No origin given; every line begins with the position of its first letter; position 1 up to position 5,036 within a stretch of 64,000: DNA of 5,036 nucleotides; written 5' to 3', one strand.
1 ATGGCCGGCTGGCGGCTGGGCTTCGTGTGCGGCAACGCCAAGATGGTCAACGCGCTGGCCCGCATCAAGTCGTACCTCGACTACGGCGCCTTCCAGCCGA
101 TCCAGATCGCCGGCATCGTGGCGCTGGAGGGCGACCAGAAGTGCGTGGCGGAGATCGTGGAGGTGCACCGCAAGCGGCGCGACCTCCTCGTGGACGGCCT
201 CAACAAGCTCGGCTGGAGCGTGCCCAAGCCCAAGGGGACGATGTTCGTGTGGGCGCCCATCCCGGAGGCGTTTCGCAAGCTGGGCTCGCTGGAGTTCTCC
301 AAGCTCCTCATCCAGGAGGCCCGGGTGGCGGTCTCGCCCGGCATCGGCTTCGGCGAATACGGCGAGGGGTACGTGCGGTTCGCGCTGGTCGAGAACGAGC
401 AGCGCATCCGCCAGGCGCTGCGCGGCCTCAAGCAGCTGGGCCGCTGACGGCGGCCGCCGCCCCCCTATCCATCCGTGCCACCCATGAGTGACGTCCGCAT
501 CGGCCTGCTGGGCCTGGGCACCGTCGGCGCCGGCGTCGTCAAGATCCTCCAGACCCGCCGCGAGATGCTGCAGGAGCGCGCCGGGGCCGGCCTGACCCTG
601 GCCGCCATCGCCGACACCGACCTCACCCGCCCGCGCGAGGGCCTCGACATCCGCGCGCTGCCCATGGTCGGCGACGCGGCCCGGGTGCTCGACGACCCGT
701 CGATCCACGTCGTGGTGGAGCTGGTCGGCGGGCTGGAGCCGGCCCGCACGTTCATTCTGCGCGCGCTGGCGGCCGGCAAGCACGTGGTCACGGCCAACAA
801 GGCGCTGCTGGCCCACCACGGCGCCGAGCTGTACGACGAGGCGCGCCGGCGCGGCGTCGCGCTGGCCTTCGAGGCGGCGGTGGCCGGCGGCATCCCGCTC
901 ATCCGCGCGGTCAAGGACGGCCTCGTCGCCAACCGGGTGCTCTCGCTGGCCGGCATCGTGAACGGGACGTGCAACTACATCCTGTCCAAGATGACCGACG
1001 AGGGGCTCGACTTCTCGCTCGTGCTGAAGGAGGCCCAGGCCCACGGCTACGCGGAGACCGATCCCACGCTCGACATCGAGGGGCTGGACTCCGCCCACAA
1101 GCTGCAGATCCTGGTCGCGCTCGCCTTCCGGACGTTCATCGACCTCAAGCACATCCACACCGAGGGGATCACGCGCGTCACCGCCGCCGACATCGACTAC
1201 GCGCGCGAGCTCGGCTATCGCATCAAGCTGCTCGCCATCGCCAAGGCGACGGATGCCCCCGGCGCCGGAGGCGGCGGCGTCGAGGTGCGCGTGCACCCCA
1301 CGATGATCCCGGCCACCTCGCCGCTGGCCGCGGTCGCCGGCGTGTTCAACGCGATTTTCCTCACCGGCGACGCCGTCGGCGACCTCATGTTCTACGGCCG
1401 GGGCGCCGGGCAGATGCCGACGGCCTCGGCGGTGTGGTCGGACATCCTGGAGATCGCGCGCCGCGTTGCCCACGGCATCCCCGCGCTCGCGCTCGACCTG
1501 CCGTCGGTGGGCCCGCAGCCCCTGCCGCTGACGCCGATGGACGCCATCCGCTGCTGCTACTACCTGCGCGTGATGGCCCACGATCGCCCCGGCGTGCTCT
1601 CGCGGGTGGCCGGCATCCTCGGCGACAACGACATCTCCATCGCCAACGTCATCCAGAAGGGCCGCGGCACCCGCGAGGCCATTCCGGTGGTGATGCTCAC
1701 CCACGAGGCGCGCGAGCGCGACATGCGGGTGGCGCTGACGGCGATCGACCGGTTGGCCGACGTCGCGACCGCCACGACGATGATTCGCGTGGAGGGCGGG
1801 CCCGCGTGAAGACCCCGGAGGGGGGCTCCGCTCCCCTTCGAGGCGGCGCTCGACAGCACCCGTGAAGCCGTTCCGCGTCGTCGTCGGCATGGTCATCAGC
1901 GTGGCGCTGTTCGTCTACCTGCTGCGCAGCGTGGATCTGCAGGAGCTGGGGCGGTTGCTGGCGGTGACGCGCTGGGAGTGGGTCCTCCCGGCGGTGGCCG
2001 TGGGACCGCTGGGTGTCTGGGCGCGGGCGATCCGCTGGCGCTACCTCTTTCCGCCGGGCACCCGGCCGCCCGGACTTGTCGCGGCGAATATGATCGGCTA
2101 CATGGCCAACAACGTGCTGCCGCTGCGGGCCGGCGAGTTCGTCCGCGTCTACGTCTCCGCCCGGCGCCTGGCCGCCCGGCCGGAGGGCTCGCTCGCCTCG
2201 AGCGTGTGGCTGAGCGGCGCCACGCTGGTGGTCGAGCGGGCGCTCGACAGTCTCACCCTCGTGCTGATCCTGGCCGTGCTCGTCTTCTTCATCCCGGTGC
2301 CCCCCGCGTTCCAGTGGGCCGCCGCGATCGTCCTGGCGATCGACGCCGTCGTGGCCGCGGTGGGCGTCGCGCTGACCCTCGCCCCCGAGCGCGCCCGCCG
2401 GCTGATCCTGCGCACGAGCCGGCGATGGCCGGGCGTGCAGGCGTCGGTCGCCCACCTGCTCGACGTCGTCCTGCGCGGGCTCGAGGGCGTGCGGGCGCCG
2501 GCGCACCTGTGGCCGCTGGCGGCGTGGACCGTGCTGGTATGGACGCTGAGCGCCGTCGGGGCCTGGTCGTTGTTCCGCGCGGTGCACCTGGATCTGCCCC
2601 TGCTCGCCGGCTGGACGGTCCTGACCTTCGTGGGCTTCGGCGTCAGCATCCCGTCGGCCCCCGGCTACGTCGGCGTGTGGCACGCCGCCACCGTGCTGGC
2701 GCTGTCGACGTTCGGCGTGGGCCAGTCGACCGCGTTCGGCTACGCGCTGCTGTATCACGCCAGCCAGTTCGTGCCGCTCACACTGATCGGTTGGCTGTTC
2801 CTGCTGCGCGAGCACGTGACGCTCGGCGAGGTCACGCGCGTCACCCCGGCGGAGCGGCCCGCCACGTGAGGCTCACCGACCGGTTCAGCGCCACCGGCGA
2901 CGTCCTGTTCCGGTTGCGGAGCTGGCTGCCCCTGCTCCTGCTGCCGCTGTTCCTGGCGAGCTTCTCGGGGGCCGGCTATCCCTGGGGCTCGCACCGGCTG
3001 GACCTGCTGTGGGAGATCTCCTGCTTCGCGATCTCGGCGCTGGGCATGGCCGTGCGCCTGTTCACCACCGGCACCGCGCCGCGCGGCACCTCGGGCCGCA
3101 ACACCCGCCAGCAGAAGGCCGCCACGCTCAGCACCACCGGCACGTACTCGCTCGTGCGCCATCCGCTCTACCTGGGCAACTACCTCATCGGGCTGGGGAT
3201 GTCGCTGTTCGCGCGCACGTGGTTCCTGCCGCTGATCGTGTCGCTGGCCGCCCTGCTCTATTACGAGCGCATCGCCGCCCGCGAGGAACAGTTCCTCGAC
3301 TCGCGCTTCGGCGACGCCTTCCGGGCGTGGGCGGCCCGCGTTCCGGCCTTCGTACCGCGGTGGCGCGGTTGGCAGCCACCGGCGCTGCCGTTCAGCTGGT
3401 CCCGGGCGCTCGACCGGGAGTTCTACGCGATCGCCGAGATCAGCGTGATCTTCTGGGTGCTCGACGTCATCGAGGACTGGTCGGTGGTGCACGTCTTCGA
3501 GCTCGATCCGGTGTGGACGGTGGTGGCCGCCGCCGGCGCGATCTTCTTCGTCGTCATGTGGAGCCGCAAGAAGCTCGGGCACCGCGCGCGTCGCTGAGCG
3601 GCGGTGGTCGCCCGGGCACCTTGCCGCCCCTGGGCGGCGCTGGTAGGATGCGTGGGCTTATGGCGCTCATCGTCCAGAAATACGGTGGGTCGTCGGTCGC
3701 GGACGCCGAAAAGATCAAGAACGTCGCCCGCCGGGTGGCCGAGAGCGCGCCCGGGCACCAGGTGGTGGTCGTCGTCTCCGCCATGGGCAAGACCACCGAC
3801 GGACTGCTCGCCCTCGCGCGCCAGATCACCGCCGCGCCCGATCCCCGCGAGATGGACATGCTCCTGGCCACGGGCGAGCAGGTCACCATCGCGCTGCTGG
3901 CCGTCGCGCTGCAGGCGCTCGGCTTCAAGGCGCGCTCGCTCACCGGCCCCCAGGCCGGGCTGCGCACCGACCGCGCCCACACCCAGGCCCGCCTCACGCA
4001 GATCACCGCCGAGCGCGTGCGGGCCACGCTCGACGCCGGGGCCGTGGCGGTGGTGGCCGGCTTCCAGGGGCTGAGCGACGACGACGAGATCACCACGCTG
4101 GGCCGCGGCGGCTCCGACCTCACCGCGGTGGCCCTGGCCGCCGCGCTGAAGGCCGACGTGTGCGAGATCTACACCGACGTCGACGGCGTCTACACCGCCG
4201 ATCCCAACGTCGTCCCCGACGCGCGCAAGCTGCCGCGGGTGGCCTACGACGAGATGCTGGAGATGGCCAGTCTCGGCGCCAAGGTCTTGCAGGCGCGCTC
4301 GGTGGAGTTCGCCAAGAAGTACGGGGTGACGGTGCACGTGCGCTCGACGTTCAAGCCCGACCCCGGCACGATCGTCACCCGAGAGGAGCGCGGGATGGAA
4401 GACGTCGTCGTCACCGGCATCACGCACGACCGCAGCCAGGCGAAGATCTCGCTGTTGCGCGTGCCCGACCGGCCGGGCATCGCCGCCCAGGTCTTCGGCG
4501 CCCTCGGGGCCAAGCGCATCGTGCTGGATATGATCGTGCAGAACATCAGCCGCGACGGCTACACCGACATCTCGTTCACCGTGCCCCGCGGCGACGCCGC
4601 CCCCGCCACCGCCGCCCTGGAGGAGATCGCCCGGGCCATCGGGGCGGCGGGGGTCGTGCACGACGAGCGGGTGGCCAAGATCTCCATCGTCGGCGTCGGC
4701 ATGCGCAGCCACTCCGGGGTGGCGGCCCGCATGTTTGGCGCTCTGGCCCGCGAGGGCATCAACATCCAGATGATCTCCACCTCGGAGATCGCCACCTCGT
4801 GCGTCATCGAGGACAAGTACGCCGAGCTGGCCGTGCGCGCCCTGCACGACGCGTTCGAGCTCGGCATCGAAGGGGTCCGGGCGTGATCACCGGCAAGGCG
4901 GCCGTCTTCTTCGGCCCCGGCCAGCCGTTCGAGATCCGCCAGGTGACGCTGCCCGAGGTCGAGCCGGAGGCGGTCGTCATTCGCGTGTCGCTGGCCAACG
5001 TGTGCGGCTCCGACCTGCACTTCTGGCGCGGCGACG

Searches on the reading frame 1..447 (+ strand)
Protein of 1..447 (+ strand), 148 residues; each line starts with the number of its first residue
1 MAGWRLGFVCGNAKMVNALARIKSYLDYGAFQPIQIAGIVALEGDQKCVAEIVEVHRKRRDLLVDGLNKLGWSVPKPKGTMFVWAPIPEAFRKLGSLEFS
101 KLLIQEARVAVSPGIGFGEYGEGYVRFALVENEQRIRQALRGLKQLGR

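Call 77: search_protein_families(library=pfam, proteins=[window:1-447:+], max_evalue=0.00001)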
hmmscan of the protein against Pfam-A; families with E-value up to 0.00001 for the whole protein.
window:1-447:+ (148 aa): 1 family
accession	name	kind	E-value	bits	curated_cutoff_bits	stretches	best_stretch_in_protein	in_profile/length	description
PF00155.27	Aminotran_1_2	-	1.5e-19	70.9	19.7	1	1-141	223-359/361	Aminotransferase class I and II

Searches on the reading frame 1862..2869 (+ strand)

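Call 77: search_protein_families(library=pfam, proteins=[window:1862-2869:+], max_evalue=0.00001)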
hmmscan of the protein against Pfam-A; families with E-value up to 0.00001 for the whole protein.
window:1862-2869:+ (335 aa): 1 family
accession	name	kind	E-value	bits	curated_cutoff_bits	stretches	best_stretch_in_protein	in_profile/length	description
PF03706.18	LPG_synthase_TM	-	2e-46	159.3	33.4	1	6-310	1-302/302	Lysylphosphatidylglycerol synthase TM region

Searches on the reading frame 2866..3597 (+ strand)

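Call 77: search_protein_families(library=pfam, proteins=[window:2866-3597:+], max_evalue=0.00001)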
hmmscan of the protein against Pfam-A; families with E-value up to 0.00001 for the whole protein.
window:2866-3597:+ (243 aa): 2 families
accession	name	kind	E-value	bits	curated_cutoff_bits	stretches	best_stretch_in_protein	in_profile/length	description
PF04191.18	PEMT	-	8.2e-08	33.1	25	1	85-150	39-104/105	Phospholipid methyltransferase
PF04140.19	ICMT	-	2.3e-06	28.4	24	1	83-142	30-92/95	Isoprenylcysteine carboxyl methyltransferase (ICMT) family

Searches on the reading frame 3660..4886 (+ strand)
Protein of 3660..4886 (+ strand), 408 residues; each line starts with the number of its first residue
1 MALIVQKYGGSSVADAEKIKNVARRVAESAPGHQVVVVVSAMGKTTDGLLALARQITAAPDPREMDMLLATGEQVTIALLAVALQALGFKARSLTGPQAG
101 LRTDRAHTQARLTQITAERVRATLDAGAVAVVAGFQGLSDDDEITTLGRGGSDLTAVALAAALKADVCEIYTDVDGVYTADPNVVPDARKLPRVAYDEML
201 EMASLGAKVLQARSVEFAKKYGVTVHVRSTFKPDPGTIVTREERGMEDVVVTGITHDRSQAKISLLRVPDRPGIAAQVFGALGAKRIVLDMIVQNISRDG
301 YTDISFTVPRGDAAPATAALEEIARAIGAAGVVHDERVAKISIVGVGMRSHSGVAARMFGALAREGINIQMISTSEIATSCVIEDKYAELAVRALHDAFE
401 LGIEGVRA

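Call 77: search_protein_families(library=pfam, proteins=[window:3660-4886:+], max_evalue=0.00001)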
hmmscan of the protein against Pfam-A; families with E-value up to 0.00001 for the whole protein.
window:3660-4886:+ (408 aa): 4 families
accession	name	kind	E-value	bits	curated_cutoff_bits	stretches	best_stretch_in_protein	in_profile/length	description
PF00696.33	AA_kinase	-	1.3e-55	189.1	24.9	1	3-229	2-234/234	Amino acid kinase family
PF22468.2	ACT_9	-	3.5e-39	132.8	27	2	341-399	1-61/61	ACT domain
PF13840.12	ACT_7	-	3e-22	78.7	27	1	334-397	2-65/65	ACT domain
PF01842.31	ACT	-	7.3e-21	74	27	2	266-326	5-64/66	ACT domain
